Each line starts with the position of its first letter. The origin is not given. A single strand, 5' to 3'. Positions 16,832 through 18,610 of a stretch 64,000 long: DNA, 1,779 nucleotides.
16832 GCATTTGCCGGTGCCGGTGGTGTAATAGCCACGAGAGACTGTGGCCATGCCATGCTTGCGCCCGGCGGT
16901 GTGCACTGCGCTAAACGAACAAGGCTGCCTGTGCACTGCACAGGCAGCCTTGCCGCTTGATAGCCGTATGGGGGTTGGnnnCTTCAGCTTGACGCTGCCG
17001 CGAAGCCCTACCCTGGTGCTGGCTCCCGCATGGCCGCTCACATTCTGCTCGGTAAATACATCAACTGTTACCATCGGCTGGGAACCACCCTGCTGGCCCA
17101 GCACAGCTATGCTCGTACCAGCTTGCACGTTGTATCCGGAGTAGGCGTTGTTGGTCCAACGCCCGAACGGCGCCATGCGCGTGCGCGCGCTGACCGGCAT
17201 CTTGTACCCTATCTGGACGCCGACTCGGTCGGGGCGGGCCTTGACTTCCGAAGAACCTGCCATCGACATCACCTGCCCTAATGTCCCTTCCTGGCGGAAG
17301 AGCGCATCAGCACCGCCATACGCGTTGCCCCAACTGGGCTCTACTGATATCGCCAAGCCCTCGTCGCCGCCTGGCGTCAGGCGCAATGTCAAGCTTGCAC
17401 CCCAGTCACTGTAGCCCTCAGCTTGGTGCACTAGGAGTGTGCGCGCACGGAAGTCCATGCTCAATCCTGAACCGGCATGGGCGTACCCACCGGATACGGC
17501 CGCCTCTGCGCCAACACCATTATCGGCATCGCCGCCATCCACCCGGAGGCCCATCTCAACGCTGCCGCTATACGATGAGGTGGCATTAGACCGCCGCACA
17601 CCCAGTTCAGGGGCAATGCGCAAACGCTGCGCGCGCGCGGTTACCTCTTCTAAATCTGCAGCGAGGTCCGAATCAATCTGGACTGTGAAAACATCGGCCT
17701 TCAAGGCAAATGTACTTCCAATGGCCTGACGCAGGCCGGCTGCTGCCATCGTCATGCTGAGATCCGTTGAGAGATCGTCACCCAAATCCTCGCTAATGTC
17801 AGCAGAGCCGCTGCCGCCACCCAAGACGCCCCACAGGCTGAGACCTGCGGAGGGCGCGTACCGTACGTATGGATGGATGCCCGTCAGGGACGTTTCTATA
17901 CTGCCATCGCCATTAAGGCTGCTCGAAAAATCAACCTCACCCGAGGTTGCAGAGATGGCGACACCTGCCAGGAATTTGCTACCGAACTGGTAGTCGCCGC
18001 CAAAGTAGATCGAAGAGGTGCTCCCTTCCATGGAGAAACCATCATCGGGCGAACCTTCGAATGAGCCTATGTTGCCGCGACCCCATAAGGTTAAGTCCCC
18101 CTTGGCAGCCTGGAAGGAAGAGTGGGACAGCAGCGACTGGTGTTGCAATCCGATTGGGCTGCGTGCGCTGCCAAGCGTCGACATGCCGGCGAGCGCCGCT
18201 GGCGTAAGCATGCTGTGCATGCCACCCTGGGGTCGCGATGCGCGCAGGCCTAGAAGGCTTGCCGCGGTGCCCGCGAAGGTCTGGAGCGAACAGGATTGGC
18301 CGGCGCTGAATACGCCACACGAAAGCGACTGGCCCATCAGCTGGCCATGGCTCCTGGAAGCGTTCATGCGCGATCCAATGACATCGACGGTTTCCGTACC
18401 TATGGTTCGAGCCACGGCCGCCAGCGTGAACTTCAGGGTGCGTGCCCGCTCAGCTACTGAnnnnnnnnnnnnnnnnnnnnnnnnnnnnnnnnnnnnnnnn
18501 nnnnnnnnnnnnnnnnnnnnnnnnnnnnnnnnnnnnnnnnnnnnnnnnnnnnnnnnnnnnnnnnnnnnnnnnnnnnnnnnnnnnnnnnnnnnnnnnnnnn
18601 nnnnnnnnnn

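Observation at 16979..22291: Cadherin-repeat passenger fused to a type V autotransporter barrel in a T9SS-bearing genome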

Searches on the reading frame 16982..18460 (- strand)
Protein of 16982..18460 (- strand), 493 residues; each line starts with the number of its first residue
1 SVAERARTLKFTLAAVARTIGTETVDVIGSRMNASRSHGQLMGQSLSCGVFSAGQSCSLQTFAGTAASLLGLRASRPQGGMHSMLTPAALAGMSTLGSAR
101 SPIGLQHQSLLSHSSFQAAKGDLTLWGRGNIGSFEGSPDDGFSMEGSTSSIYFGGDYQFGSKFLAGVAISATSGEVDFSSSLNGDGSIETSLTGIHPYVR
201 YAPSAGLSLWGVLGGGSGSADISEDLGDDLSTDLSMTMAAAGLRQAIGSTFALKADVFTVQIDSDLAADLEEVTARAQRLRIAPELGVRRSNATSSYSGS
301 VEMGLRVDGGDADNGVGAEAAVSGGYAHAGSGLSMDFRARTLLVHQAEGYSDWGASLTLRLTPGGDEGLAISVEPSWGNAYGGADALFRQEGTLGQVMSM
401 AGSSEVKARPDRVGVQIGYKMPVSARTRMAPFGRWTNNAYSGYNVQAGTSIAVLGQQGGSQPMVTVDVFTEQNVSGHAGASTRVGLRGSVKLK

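Call 7: search_protein_families(library=pfam, proteins=[window:16982-18460:-], max_evalue=10)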
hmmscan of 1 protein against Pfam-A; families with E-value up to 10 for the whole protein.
seq(493 aa): 1 family
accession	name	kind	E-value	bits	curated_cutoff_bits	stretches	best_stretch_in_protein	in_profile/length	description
PF03797.25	Autotransporter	-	1e-05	25.8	26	1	125-347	1-202/255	Autotransporter beta-domain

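Call 8: search_solved_structures(query=window:16982-18460:-, max_evalue=10)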
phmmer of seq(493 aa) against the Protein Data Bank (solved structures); distinct sequences matched with E-value up to 10: 2.
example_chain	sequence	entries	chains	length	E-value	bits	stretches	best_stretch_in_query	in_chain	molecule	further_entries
1j3u_A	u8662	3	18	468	1.2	11.1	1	52-137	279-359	aspartase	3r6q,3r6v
3r6y_A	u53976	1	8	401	1.4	10.8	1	52-136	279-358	Aspartase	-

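Call 11: find_homologous_proteins(query=window:16982-18460:-, max_evalue=0.001)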
Query seq(493 aa) (493 aa): 6 proteins with E <= 0.001 among 8000 candidates.
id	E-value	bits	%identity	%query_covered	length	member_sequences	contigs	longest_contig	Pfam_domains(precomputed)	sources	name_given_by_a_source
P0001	2.2e-78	282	37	95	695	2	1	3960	-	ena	-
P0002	3.2e-31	127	32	76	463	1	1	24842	-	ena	-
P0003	2.0e-24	104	34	68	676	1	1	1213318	PF03160.21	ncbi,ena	-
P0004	1.5e-23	101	33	56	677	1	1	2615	PF03160.21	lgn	-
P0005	2.1e-18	85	33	82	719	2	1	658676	PF05345.19,PF00041.28,PF16656.12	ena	-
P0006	1.8e-17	81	31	69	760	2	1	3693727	PF03160.21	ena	-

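Call 17: search_protein_families(library=pfam, alignment_id=A2, max_evalue=1)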
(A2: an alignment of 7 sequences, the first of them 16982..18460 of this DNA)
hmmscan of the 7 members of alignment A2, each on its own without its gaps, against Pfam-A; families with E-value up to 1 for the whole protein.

A. member 1, window:16982-18460:- (493 aa): 1 family
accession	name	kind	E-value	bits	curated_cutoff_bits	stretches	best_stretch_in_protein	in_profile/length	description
PF03797.25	Autotransporter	-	1e-05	25.8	26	1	125-347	1-202/255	Autotransporter beta-domain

B. families by the number of members that match (of 7 scanned): 1 family
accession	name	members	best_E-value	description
PF03797.25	Autotransporter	1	1e-05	Autotransporter beta-domain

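Call 18: search_solved_structures(query=A2, max_evalue=10)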
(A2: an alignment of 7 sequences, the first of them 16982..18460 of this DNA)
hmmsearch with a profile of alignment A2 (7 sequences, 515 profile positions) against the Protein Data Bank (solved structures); distinct sequences matched with E-value up to 10: 0.

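Call 20: find_related_loci(query=A2, collection=genome_contigs, flank=10000)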
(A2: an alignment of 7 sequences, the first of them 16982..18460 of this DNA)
Query A2 (493 aa) in genome_contigs; peptide patterns used: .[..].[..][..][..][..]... (x = any residue, [..] = any of these).
600 stretches matched a pattern (row limit reached: there are more); 365 encode a relative of the query (tblastn E <= 1e-3); the best 80 are kept; 80 distinct loci.
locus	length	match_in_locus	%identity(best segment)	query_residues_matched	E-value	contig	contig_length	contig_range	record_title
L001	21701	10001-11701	39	1-493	3e-107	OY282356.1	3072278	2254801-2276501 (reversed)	MAG: Gemmatimonadota bacterium genome assembly, chromosome: 1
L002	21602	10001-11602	38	1-493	4e-98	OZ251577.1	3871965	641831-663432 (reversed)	MAG: Longimicrobiales bacterium isolate c12f4add-3b90-4b47-9d85-fb5a0b4c0fa4 genome assembly, chromosome: 1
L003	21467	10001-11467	41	1-457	5e-94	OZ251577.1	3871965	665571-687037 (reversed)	MAG: Longimicrobiales bacterium isolate c12f4add-3b90-4b47-9d85-fb5a0b4c0fa4 genome assembly, chromosome: 1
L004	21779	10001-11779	38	1-493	2e-75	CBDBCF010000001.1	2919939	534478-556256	MAG: Longimicrobiales bacterium isolate 5ba556fa-f514-4f4d-91d9-400db578e60d genome assembly, contig: contig_1, whole ge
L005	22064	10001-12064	47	1-493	1e-67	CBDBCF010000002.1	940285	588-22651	MAG: Longimicrobiales bacterium isolate 5ba556fa-f514-4f4d-91d9-400db578e60d genome assembly, contig: contig_2, whole ge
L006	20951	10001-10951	41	124-433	3e-64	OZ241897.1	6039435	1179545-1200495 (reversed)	MAG: Acidobacteriota bacterium isolate 7b4b86e9-9a4d-44db-aaa0-056d26db6e00 genome assembly, chromosome: 1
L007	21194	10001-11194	35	4-394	3e-56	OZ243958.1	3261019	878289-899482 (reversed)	MAG: Alphaproteobacteria bacterium isolate 2e7a10f6-f36c-43d1-a3df-2601a6acf5df genome assembly, chromosome: 1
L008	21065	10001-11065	37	124-473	7e-56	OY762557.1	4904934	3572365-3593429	MAG: Longimicrobiales bacterium isolate c10e2151-7d97-4465-9cf7-a78a4796a63d genome assembly, chromosome: 1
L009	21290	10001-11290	36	1-433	4e-56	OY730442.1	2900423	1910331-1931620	MAG: Arenicellales bacterium isolate a2271f91-884a-4664-afb6-7c1ea3e8873e genome assembly, chromosome: 1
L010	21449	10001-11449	32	4-434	3e-54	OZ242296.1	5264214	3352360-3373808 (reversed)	MAG: Candidatus Versatilivorator sp. isolate 70151110-fafd-468e-a177-3adff467d788 genome assembly, chromosome: 1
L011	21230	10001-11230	32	5-419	3e-51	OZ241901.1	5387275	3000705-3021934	MAG: Gammaproteobacteria bacterium isolate 65898e9d-28f9-48af-9959-824c109e8cbf genome assembly, chromosome: 1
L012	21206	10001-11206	34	5-388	3e-49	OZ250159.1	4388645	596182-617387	MAG: Candidatus Rariloculaceae bacterium isolate d7988692-1f91-4a51-bf50-90d1cd8d1283 genome assembly, chromosome: 1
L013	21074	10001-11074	35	92-432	1e-48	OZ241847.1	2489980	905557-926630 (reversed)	MAG: Gammaproteobacteria bacterium isolate 34f7a0bb-19db-4cea-b9ee-db7566f316d0 genome assembly, chromosome: 1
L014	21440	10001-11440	32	5-472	2e-48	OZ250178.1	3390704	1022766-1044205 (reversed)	MAG: Candidatus Foliamicus sp. isolate ac1afad2-df65-4484-8806-aab42824610e genome assembly, chromosome: 1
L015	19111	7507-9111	32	9-433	3e-45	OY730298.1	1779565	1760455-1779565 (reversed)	MAG: Gammaproteobacteria bacterium isolate 9046ec62-a693-4557-b78b-a5c5e54d733b genome assembly, chromosome: 1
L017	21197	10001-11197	35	99-485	4e-43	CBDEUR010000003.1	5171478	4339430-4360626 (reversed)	MAG: Thalassobaculaceae bacterium isolate 9680daae-e748-40cc-8a79-668ff9b0da7a genome assembly, contig: contig_3, whole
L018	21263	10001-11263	32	5-432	5e-43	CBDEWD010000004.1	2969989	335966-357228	MAG: Spirochaetia bacterium isolate c5f6e9bc-bcaa-411e-bf86-d1d97e606e4d genome assembly, contig: contig_4, whole genome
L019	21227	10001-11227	34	99-491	5e-43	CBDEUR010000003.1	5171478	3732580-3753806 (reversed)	MAG: Thalassobaculaceae bacterium isolate 9680daae-e748-40cc-8a79-668ff9b0da7a genome assembly, contig: contig_3, whole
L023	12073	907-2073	34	13-378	3e-40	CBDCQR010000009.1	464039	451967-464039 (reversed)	MAG: Alphaproteobacteria bacterium isolate 0c7eebbd-8401-49bd-bf8d-b91b5e99145f genome assembly, contig: contig_9, whole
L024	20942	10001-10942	37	125-432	2e-40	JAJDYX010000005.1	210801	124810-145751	MAG: Candidatus Latescibacterota bacterium isolate jk18x34bins.57 k141_381980, whole genome shotgun sequence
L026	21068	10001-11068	36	110-456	8e-40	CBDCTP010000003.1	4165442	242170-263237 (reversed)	MAG: Vicinamibacterales bacterium isolate 10f4adea-8e09-47d4-a7a3-d2416a85f142 genome assembly, contig: contig_3, whole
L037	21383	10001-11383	31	10-473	4e-37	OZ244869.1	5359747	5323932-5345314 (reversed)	MAG: uncultured Candidatus Binatia bacterium isolate 4a3a7036-e571-4a1a-a60d-b403d30aaf4e genome assembly, chromosome: 1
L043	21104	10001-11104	34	124-492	2e-36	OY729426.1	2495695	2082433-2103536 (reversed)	MAG: Nitrospirales bacterium isolate 092cc351-3adc-43ff-9a6e-f4966337217d genome assembly, chromosome: 1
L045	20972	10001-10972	34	124-433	3e-36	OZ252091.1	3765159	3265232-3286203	MAG: Gammaproteobacteria bacterium isolate f7934692-cb9f-4e17-b797-9e641a068a6d genome assembly, chromosome: 1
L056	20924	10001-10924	35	102-391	2e-34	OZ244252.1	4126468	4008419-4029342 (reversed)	MAG: uncultured Candidatus Entotheonella sp. isolate 65fe1b67-1d6c-4ee1-a728-c1902880f996 genome assembly, chromosome: 1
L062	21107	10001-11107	32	123-491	5e-34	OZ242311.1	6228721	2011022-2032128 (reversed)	MAG: Candidatus Latescibacterota bacterium isolate bccf755e-c1ee-4055-8c2e-878efcd7d1d4 genome assembly, chromosome: 1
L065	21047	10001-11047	35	123-460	7e-34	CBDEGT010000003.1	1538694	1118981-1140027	MAG: Longimicrobiales bacterium isolate d7ca2b43-2058-4b3b-9a45-d57bdb06a6cf genome assembly, contig: contig_3, whole ge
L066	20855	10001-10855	32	120-422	1e-33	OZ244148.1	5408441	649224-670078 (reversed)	MAG: Rhodothermales bacterium isolate 74c7008a-8643-43fd-832e-2eb336472ec0 genome assembly, chromosome: 1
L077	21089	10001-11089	31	103-456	8e-32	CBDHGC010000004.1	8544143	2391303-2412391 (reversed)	MAG: Vicinamibacterales bacterium isolate 2255f9a4-9ab0-4a79-b16a-ed87816e7612 genome assembly, contig: contig_4, whole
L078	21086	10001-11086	30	123-490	1e-31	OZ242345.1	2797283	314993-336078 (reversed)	MAG: Candidatus Azotimanducaceae bacterium isolate 00e0b372-dc9d-4322-ab81-f660e8d24ab1 genome assembly, chromosome: 1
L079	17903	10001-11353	32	13-460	9e-41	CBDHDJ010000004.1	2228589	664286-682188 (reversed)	MAG: Alphaproteobacteria bacterium isolate 9f10fd04-5cad-458c-8f3d-6065ca0d4641 genome assembly, contig: contig_4, whole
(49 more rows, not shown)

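Call 24: search_protein_representatives(alignment_id=A2)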
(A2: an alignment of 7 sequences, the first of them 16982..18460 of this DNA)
Query: 7 sequences, 515 profile positions. Proteins with E-value up to 0.001 (for the whole library): 9742; up to 1e-10: 8059; up to 1e-30: 5539. The best 150 are listed.
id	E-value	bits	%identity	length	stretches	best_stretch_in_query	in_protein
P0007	1.8e-189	647.1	-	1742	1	1-515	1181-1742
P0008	1.1e-186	638.0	-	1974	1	1-515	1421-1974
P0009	1.1e-186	638.0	-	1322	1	1-515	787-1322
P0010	3.0e-186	636.5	-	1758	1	1-515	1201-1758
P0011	6.6e-186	635.4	-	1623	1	1-515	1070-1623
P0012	1.4e-183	627.7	-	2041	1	1-515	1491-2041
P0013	2.1e-183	627.1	-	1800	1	1-515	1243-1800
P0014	5.2e-183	625.8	-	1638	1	1-515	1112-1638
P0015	6.0e-182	622.3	-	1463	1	1-515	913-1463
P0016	6.7e-182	622.2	-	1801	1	1-515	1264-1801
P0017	4.5e-181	619.4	-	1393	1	1-515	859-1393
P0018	2.9e-180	616.8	-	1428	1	2-515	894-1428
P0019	3.9e-180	616.4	-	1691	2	1-515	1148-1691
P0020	5.2e-180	615.9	-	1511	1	2-515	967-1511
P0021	2.1e-179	613.9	-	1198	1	1-515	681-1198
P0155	1.3e-107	377.1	-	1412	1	3-492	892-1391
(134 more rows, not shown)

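Call 26: find_homologous_proteins(query=A2, max_evalue=1e-10)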
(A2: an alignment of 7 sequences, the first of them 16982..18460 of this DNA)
Query A2 (7 sequences) (493 aa, profile of the alignment): 36 proteins with E <= 1e-10 among 8000 candidates.
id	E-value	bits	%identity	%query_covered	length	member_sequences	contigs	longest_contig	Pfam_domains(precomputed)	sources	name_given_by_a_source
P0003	4.0e-207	707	34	68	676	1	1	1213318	PF03160.21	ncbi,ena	-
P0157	5.0e-192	657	34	68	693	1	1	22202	PF03160.21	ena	-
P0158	1.4e-190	652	33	72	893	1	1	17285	PF03160.21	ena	-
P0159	3.0e-186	638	34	68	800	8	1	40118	PF03160.21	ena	-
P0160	1.1e-185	636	34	71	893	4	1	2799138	PF03160.21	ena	-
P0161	4.4e-185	634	33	68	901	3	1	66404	PF03160.21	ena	-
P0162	1.5e-182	626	34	72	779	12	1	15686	PF03160.21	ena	-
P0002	2.8e-182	625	32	76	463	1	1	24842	-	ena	-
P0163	1.7e-181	623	34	72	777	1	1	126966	PF03160.21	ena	-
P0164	1.2e-180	620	34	69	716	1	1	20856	PF03160.21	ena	-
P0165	1.7e-180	619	33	76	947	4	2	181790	PF03160.21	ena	-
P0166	1.0e-178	613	33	71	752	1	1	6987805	PF03160.21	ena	-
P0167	1.6e-178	613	30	93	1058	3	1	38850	PF03160.21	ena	-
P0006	3.1e-174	599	31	69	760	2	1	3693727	PF03160.21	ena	-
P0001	6.3e-174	598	37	95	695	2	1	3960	-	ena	-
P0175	8.7e-107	376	56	100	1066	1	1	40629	PF22352.3,PF17963.8,PF00028.24,PF17803.8,PF05345.19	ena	-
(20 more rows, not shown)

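Call 29: find_encoding_contigs(protein=P0175, flank=10000, max_places=4)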
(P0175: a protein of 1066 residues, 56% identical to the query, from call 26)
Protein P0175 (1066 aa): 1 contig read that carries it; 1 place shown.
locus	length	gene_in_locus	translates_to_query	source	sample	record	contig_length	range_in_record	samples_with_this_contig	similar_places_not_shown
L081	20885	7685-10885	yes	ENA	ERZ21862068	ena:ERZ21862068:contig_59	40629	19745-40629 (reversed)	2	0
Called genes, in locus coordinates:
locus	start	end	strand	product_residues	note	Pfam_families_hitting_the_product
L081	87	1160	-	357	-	PF01420:Methylase_S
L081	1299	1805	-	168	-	PF01909:NTP_transf_2, PF18765:Polbeta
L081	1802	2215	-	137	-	PF08780:NTase_sub_bind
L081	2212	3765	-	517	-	PF12161:HsdM_N, PF02384:N6_Mtase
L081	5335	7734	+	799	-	PF00028:Cadherin (faint), PF17803:Cadherin_4 (faint)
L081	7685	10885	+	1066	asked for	PF00028:Cadherin (weak), PF05345:He_PIG (faint), PF17803:Cadherin_4 (faint), PF22352:K319L-like_PKD (faint), PF00028:Cadherin (weak), PF17963:Big_9 (weak)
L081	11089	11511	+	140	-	-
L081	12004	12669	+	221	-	PF00156:Pribosyltran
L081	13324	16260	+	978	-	PF00082:Peptidase_S8, PF13860:FlgD_ig (weak)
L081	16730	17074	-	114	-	PF04471:Mrr_cat, PF22722:NA-iREase1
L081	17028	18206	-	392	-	PF05066:HARE-HTH, PF25213:HVO_A0261_N (faint)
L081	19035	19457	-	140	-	-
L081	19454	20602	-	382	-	PF01053:Cys_Met_Meta_PP, PF06838:Met_gamma_lyase (faint)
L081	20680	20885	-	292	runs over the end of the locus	PF02567:PhzC-PhzF, PF05544:Pro_racemase (weak)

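Call 36: predict_structure(alignment_id=A3)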
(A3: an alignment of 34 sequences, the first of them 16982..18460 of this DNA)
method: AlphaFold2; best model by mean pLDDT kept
length: 493 residues; sequences in the alignment: 34
mean_pLDDT: 76.4   pTM: 0.71
mean pLDDT of the five models: 76.4, 75.2, 72.7, 72.6, 70.2
residues with pLDDT >= 90: 166; 70-90: 194; 50-70: 38; < 50: 95
segments of 3 or more residues with pLDDT < 50: 37-57, 68-113, 380-407
pLDDT, mean of each block of 10 residues (from residue 1): 89 94 89 64 43 43 51 35 34 31 36 62 82 81 86 90 95 91 90 97 95 97 86 97 94 97 89 96 93 88 95 91 86 82 85 75 79 70 28 36 48 83 89 83 87 78 84 73 83 58
secondary structure, 60 per line:
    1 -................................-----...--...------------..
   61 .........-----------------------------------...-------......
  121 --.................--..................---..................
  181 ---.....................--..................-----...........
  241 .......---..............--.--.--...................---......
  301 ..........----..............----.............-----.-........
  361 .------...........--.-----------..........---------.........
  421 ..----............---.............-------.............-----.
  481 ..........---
elements in order: H2-33 E39-41 E44-46 H59-69 E115-120 E123-139 E142-159 E163-180 E184-204 E207-224 E230-247 E251-264 E273-291 E295-310 E315-328 E333-345 E353-361 E368-378 H393-402 E412-422 E427-438 E442-454 E462-474 E480-490

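Call 40: fold_search(model_id=the predicted structure, library=pdb)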
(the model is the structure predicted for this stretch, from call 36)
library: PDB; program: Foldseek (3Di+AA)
matches with E <= 10: 741; with E <= 0.001: 78
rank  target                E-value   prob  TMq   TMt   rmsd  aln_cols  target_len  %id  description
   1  8bnz_P                9.7e-06  1.00  0.30  0.45  13.3       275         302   13  BAM-EspP complex structure with BamA-G431C/EspP-N1293C mutations in nanodisc (released 2023-04-26)
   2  4rhb_A                1.7e-05  1.00  0.28  0.26  15.8       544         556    6  Crystal structure of the lipopolysaccharide assembly complex LptD-LptE from the Escherichia coli outer membrane (released 2015-08-26)
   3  3qq2_A                2.3e-05  1.00  0.34  0.61   5.5       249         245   13  Crystal Structure of the Beta Domain of the Bordetella Autotransporter Brka (released 2011-04-13)
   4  8us2_A                4.7e-05  1.00  0.23  0.22  18.3       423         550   12  P22121 Crystal structure of TamA from Pseudomonas aeruginosa at 3.95 Ang (released 2024-06-26)
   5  5fok_B                5.8e-05  1.00  0.35  0.28  11.4       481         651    8  Crystal structure of the siderophore receptor PiuA from Pseudomonas aeruginosa (released 2016-05-11)
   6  4rhb_C                5.8e-05  1.00  0.29  0.26  15.8       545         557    6  Crystal structure of the lipopolysaccharide assembly complex LptD-LptE from the Escherichia coli outer membrane (released 2015-08-26)
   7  4rvw                  6.1e-05  1.00  0.38  0.32  12.4       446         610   14  Structure of the bacterial Zn-transporter ZnuD from Neisseria meningitidis (soaked with 20 micromolar Zinc) (released 2015-08-19)
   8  8s34_A                6.4e-05  1.00  0.35  0.28  11.4       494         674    9  Ferric-mycobactin receptor (FemA) in complex with aeruginic acid (released 2025-02-26)
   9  8bo2_P                7.0e-05  1.00  0.35  0.52   7.5       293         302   12  BAM-EspP complex structure with BamA-S425C/EspP-S1299C mutations in nanodisc (released 2023-04-26)
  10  9a2z_MODEL_1_A        8.2e-05  1.00  0.34  0.25  14.4       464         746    9  Model of E. coli FepA by in-cell photo-crosslinking MS and deep learning (released 2023-02-24)
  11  3qq2_B                8.6e-05  1.00  0.35  0.63   5.1       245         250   14  Crystal Structure of the Beta Domain of the Bordetella Autotransporter Brka (released 2011-04-13)
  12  6h7v_A                8.6e-05  1.00  0.36  0.29  14.2       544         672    9  Crystal structure of BauA, the Ferric preacinetobactin receptor from Acinetobacter baumannii (released 2018-10-10)
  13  5fok_A                8.6e-05  1.00  0.35  0.28  11.4       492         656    9  Crystal structure of the siderophore receptor PiuA from Pseudomonas aeruginosa (released 2016-05-11)
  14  7omm_A                8.6e-05  1.00  0.26  0.20  20.5       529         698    9  Cryo-EM structure of N. gonorhoeae LptDE in complex with ProMacrobodies (MBPs have not been built de novo) (released 2022-05-04)
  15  9p1u_F                1.0e-04  1.00  0.24  0.25  14.4       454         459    8  beta-barrel assembly machine from Escherichia coli in an late state of LptD assembly (released 2026-03-11)
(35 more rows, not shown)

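Call 46: search_protein_families(library=ncbifam, alignment_id=A2, max_evalue=10)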
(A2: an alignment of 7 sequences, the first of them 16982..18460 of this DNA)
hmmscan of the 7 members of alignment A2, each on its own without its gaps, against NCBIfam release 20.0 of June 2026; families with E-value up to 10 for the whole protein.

A. member 1, window:16982-18460:- (493 aa): 0 families

B. families by the number of members that match (of 7 scanned): 3 families
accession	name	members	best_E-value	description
NF012172.1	FOX-MOX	1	0.011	FOX/MOX family class C beta-lactamase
TIGR01693.1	UTase_glnD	1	0.22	[protein-PII] uridylyltransferase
TIGR01414.1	autotrans_barl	1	0.48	autotransporter outer membrane beta-barrel domain-containing protein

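Call 49: search_protein_families(library=pfam, alignment_id=A4, max_evalue=0.01)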
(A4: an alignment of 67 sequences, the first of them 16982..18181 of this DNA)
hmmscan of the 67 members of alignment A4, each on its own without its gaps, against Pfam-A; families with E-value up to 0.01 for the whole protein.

A. member 1, window:16982-18181:- (400 aa): 1 family
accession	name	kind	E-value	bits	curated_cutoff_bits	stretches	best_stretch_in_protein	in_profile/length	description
PF03797.25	Autotransporter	-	4.9e-06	26.9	26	1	32-255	1-203/255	Autotransporter beta-domain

B. families by the number of members that match (of 67 scanned): 3 families
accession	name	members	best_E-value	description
PF03797.25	Autotransporter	20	2.2e-13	Autotransporter beta-domain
PF13505.12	OMP_b-brl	17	6.6e-07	Outer membrane protein beta-barrel domain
PF20647.2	DUF6808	1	0.00064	Domain of unknown function (DUF6808)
